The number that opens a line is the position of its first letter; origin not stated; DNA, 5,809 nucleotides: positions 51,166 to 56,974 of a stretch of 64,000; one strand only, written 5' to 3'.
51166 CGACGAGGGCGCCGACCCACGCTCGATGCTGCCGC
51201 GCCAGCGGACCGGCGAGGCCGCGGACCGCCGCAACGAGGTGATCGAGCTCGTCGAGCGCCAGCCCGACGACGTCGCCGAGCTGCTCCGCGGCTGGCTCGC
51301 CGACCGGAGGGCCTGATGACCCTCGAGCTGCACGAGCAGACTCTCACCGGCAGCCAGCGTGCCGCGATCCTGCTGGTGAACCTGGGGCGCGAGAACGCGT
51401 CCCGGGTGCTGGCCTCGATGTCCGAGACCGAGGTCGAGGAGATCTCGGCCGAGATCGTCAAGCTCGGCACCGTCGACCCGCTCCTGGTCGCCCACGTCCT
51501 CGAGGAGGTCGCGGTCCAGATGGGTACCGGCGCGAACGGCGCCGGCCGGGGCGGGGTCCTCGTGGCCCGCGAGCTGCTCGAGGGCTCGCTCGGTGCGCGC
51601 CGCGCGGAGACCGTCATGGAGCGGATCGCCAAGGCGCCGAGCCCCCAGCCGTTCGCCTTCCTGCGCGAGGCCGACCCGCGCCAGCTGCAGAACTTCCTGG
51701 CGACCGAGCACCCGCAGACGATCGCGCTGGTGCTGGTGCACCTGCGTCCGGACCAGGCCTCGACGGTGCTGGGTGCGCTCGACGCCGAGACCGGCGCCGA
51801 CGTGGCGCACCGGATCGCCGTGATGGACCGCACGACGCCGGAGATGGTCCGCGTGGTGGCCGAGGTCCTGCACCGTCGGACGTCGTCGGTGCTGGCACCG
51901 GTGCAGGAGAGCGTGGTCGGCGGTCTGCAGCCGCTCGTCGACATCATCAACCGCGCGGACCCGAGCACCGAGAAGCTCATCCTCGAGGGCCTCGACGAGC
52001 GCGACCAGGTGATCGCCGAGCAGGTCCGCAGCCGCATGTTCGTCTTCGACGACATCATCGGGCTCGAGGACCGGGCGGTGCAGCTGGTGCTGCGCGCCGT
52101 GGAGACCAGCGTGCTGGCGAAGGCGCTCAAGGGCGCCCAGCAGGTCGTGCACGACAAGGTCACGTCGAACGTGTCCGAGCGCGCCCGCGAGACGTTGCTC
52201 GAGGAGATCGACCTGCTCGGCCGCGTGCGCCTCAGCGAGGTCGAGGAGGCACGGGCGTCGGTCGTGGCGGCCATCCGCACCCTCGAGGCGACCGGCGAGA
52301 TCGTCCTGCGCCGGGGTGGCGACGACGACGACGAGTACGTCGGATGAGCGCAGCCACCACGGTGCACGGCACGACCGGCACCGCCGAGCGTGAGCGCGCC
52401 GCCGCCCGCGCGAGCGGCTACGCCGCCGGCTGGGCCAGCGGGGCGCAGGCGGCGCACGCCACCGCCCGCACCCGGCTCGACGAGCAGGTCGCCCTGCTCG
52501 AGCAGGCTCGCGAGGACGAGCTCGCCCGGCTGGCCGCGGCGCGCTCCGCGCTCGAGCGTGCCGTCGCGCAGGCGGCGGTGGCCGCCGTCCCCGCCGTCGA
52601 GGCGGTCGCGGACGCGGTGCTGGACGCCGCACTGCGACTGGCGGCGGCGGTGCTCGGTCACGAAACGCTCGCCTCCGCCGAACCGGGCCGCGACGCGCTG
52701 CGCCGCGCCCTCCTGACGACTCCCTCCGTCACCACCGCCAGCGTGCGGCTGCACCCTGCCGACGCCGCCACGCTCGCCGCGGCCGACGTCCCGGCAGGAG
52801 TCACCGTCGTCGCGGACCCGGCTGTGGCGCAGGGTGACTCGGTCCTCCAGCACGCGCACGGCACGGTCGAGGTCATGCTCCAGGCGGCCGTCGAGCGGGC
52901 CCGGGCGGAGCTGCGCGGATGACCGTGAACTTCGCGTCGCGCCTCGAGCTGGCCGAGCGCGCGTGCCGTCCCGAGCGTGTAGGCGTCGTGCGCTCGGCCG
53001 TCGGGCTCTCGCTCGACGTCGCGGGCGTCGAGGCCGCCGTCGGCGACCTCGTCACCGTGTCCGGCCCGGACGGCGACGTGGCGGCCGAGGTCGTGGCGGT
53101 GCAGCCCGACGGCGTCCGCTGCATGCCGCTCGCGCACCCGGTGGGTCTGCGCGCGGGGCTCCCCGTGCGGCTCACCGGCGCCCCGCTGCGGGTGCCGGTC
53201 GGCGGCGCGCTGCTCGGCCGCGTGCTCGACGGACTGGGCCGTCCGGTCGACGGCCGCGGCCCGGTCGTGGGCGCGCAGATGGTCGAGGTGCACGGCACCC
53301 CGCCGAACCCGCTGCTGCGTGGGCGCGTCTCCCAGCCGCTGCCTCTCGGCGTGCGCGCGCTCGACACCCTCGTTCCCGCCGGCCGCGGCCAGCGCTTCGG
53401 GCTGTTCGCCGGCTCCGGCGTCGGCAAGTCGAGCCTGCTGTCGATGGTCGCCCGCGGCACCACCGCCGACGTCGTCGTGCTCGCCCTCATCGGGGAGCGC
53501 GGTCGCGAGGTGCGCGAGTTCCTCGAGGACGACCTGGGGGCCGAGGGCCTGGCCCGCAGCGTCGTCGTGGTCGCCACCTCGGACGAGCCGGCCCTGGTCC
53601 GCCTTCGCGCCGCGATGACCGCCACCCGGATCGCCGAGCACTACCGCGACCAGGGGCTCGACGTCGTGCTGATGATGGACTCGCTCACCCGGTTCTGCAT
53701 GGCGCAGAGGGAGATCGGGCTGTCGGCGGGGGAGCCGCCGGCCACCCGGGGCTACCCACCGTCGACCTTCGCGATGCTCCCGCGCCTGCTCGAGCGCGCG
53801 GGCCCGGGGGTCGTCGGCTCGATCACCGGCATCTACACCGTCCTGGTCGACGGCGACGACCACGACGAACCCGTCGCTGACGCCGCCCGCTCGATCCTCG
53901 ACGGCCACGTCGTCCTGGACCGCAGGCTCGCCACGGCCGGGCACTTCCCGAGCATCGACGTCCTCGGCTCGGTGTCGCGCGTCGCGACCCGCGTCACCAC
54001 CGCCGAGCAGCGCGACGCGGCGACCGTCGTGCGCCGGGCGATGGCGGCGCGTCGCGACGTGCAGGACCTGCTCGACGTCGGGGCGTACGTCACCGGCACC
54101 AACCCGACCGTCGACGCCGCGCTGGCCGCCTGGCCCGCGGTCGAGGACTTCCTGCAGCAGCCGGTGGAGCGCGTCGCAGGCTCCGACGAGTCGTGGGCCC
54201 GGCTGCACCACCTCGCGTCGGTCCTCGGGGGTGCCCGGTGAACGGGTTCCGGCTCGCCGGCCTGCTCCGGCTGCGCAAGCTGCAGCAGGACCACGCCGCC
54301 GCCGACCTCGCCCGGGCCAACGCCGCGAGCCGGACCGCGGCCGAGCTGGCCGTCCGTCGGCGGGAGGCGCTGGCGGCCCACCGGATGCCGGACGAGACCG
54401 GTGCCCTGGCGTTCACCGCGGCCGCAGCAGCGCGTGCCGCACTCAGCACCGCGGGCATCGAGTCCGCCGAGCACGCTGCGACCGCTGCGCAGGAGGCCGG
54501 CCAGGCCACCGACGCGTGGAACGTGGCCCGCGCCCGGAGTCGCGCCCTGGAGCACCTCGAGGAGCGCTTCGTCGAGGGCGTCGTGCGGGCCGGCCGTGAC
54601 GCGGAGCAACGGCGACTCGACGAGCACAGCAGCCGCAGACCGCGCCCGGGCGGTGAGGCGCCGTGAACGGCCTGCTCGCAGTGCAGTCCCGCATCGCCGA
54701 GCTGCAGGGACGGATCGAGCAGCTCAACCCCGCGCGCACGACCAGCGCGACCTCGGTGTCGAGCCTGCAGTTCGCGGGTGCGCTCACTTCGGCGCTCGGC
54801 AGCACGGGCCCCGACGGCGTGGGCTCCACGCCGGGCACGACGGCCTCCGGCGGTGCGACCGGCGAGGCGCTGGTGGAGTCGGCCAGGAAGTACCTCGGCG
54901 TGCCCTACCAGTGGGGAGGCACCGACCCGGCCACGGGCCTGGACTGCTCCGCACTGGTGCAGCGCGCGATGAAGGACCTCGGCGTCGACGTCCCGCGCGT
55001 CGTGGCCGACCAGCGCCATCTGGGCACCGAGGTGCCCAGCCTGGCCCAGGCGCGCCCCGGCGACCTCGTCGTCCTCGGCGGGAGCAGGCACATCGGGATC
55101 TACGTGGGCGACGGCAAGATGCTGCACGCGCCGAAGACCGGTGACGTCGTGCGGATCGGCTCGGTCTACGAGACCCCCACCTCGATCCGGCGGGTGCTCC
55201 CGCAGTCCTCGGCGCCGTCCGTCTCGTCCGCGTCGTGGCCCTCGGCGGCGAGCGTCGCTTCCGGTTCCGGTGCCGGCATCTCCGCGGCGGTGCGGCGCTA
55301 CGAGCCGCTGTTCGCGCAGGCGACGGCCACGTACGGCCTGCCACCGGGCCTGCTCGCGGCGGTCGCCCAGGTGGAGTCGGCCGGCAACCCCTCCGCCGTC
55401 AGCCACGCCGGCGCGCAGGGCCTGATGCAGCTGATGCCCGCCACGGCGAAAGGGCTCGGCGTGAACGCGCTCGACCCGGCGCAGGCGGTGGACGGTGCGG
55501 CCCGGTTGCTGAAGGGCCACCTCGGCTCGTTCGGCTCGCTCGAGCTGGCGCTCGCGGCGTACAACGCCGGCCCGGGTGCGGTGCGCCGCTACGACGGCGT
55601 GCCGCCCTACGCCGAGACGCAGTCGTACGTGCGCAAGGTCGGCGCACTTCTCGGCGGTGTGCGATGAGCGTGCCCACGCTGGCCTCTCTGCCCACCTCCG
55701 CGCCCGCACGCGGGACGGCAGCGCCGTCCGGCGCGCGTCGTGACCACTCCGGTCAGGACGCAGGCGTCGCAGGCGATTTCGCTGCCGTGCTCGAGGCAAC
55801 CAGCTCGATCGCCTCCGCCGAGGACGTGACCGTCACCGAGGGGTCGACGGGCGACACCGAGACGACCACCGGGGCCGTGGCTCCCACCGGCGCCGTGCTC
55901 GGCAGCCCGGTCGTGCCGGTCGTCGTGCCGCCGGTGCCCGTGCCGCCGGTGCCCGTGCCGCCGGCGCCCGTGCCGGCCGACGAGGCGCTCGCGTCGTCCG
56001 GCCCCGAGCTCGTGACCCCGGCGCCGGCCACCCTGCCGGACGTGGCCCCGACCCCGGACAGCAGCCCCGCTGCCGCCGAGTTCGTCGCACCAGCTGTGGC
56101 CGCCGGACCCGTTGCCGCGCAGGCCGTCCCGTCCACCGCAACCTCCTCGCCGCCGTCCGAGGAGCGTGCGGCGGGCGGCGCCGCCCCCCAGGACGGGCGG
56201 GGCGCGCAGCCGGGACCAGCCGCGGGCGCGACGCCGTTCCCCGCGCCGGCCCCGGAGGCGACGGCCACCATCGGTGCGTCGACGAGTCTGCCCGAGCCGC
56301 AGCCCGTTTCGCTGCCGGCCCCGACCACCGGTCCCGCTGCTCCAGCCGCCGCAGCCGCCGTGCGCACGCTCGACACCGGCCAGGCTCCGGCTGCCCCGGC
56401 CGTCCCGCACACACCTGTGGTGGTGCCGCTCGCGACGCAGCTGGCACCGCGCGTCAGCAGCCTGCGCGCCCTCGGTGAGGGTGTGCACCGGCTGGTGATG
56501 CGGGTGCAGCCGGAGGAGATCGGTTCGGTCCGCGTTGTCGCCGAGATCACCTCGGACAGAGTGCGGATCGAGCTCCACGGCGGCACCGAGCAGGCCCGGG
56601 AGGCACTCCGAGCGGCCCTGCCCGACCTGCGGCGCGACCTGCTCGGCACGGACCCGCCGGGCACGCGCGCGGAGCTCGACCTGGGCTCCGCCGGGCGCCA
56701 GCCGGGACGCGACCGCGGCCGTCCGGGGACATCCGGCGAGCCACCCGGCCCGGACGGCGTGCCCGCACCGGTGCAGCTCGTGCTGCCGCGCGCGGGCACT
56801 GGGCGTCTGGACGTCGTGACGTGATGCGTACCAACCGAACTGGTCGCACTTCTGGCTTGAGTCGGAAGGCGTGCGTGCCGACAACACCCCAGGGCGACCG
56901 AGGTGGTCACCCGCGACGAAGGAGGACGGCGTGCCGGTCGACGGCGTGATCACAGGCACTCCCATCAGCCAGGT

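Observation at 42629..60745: Recurrent ACGGA-presenting stem-loops (ANGGAN hexaloops) in leaders behind four sigma-28 promoters: a CsrA/RsmE-like post-transcriptional layer with fliW but no csrA in view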

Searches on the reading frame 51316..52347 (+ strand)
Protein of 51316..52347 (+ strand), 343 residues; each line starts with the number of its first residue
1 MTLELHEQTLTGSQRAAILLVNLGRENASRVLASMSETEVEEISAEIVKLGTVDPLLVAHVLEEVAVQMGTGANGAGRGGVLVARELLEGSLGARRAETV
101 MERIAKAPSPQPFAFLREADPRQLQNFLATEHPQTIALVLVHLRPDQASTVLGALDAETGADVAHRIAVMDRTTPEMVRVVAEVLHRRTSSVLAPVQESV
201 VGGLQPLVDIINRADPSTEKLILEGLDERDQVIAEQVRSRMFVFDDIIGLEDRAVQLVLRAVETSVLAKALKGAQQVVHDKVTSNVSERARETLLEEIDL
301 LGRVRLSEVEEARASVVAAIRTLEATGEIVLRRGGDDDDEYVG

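Call 15: search_protein_families(library=pfam, proteins=[window:51316-52347:+], max_evalue=0.01)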
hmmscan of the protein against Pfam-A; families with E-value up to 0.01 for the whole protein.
window:51316-52347:+ (343 aa): 6 families
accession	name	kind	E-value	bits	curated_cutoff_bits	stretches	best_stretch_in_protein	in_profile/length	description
PF01706.21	FliG_C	-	5.8e-39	133.1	23.3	1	225-331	2-108/108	FliG C-terminal domain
PF14841.11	FliG_M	-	1e-32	112.6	25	2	121-193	1-73/76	FliG middle domain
PF14842.11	FliG_N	-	7.9e-31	107.2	25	2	9-113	1-104/104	FliG N-terminal domain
PF03448.22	MgtE_N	-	6e-05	23.9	25.9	0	114-164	32-82/102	MgtE intracellular N domain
PF09078.16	CheY-binding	-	0.0039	17.6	24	0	284-316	5-37/63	CheY binding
PF18121.7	TFA2_Winged_2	-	0.0048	17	26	0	293-338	5-53/60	TFA2 Winged helix domain 2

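Call 16: find_related_loci(query=window:51316-52347:+, collection=genome_contigs, flank=10000)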
Query window:51316-52347:+ (343 aa) in genome_contigs; peptide patterns used: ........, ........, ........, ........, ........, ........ (x = any residue, [..] = any of these).
404 stretches matched a pattern; 167 encode a relative of the query (tblastn E <= 1e-3); the best 80 are kept; 80 distinct loci.
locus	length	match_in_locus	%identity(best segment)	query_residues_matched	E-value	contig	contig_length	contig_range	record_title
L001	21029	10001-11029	97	1-343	0e+0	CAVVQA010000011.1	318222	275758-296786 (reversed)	MAG: uncultured Actinomycetota bacterium isolate MFD02581.bin.2.40 genome assembly, contig: contig_55533, whole genome s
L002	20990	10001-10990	60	9-338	5e-111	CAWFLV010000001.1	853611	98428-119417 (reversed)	MAG: uncultured Actinomycetota bacterium isolate MFD01721.bin.1.213 genome assembly, contig: contig_1648, whole genome s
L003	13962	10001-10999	55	5-339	5e-109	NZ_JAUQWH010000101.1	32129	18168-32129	Actinoplanes sp. RD1 101, whole genome shotgun sequence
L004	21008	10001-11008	54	2-339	2e-107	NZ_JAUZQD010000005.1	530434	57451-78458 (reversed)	Symbioplanes lichenis strain TISTR 2343 5, whole genome shotgun sequence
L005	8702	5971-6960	59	9-338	4e-102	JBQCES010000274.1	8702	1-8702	MAG: Angustibacter sp. isolate bin146 k141_336099, whole genome shotgun sequence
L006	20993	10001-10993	58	10-342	1e-98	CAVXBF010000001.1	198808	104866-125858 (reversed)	MAG: uncultured Actinomycetota bacterium isolate MFD02581.bin.1.281 genome assembly, contig: contig_11209, whole genome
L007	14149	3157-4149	43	6-338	1e-84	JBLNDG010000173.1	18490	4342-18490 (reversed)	MAG: Caulobacteraceae bacterium isolate MAG105 PRJNA950955_bin14_renamed_172, whole genome shotgun sequence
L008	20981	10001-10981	43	10-338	2e-83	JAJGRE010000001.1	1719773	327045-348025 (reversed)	Calditrichales bacterium MX18-03 contig1_1719773bp, whole genome shotgun sequence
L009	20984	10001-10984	42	9-338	7e-82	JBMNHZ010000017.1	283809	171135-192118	MAG: Lutisporaceae bacterium isolate SBF912LR0HQ0046 contig_46561, whole genome shotgun sequence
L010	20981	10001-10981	43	10-338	7e-82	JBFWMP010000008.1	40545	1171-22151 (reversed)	MAG: Clostridia bacterium isolate CA_2019_NHSR_92 NODE_2317_length_40545_cov_6.835420_NHSR, whole genome shotgun sequenc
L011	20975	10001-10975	43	12-338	6e-81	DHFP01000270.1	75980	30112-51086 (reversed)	MAG TPA_asm: Clostridiales bacterium UBA4821 UBA4821_contig_20522, whole genome shotgun sequence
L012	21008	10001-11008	43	1-337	8e-81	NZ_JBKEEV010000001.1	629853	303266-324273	MAG: Clostridium sp. isolate UW_FK_CLOS1_1 LacMBR1_d7_pb13, whole genome shotgun sequence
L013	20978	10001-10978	44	10-337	9e-80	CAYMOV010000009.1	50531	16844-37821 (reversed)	MAG TPA_asm: uncultured bacterium isolate binchicken_co50_339 genome assembly, contig: NODE_630_length_50531_cov_15.2794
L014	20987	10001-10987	40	9-338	3e-76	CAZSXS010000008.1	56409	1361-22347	MAG TPA_asm: uncultured Defluviitaleaceae bacterium isolate SRP242652_co4_126 genome assembly, contig: NODE_279_length_5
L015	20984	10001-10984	41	10-338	3e-73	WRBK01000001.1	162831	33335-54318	MAG: Defluviitaleaceae bacterium isolate Lab288P1bin77 Ga0131853_10000046, whole genome shotgun sequence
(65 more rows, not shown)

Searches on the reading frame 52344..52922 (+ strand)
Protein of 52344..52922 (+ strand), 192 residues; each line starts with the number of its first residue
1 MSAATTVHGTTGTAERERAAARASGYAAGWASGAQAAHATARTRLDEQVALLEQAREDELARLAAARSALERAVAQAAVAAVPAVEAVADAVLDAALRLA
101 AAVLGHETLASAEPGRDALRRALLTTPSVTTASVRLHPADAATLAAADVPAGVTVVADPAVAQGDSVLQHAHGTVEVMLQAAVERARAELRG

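Call 15: search_protein_families(library=pfam, proteins=[window:52344-52922:+], max_evalue=0.01)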
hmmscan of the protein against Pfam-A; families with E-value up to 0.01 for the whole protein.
window:52344-52922:+ (192 aa): 1 family
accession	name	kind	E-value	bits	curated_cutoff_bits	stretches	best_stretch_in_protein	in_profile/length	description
PF02108.21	FliH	-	2e-07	31.4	24.1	1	71-181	8-123/128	Flagellar assembly protein FliH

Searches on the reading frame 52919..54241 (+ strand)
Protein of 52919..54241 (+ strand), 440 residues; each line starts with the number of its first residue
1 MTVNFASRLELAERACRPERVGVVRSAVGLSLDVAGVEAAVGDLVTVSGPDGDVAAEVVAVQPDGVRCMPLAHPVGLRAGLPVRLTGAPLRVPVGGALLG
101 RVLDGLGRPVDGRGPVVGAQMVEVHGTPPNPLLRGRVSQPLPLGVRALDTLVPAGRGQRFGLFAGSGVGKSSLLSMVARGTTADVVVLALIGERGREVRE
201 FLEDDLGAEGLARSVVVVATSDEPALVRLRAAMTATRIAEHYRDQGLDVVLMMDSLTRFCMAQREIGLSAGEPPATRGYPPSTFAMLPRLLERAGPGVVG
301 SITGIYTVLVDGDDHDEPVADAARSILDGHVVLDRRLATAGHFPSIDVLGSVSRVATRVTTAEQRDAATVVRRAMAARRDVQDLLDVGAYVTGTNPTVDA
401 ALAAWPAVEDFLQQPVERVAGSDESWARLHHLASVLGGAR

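Call 15: search_protein_families(library=pfam, proteins=[window:52919-54241:+], max_evalue=0.01)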
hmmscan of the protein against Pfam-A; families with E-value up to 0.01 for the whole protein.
window:52919-54241:+ (440 aa): 3 families
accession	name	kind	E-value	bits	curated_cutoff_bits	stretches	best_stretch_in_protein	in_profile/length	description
PF00006.31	ATP-synt_ab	-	1e-85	287.2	29.5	1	144-353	1-213/213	ATP synthase alpha/beta family, nucleotide-binding domain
PF18269.6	T3SS_ATPase_C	-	3.4e-20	72.1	22.7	1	360-430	1-71/72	T3SS EscN ATPase C-terminal domain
PF02874.29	ATP-synt_ab_N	-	0.0032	18.4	20.9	1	26-87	3-69/69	ATP synthase alpha/beta family, beta-barrel domain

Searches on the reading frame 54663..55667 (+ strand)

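Call 15: search_protein_families(library=pfam, proteins=[window:54663-55667:+], max_evalue=0.01)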
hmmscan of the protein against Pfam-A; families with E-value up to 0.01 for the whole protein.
window:54663-55667:+ (334 aa): 4 families
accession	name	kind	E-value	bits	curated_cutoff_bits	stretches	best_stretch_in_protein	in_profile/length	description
PF01464.25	SLT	-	5e-28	97.5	21.3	1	216-311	2-105/117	Transglycosylase SLT domain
PF00877.26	NLPC_P60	-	9.5e-23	80.6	23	1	79-171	1-94/105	NlpC/P60 family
PF22262.2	DUF6950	-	0.00019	22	27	1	100-160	60-119/134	Domain of unknown function (DUF6950)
PF13406.11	SLT_2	-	0.00066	19.4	24.3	0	208-239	68-99/292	Transglycosylase SLT domain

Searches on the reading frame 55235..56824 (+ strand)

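Call 69: search_protein_families(library=pfam, proteins=[window:55235-56824:+], max_evalue=0.05)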
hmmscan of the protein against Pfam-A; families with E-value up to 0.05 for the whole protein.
window:55235-56824:+ (529 aa): 1 family
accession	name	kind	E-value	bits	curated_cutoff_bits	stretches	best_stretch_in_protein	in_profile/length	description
PF02120.21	Flg_hook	-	3.1e-09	37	29.8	1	413-470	8-65/85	Flagellar hook-length control protein FliK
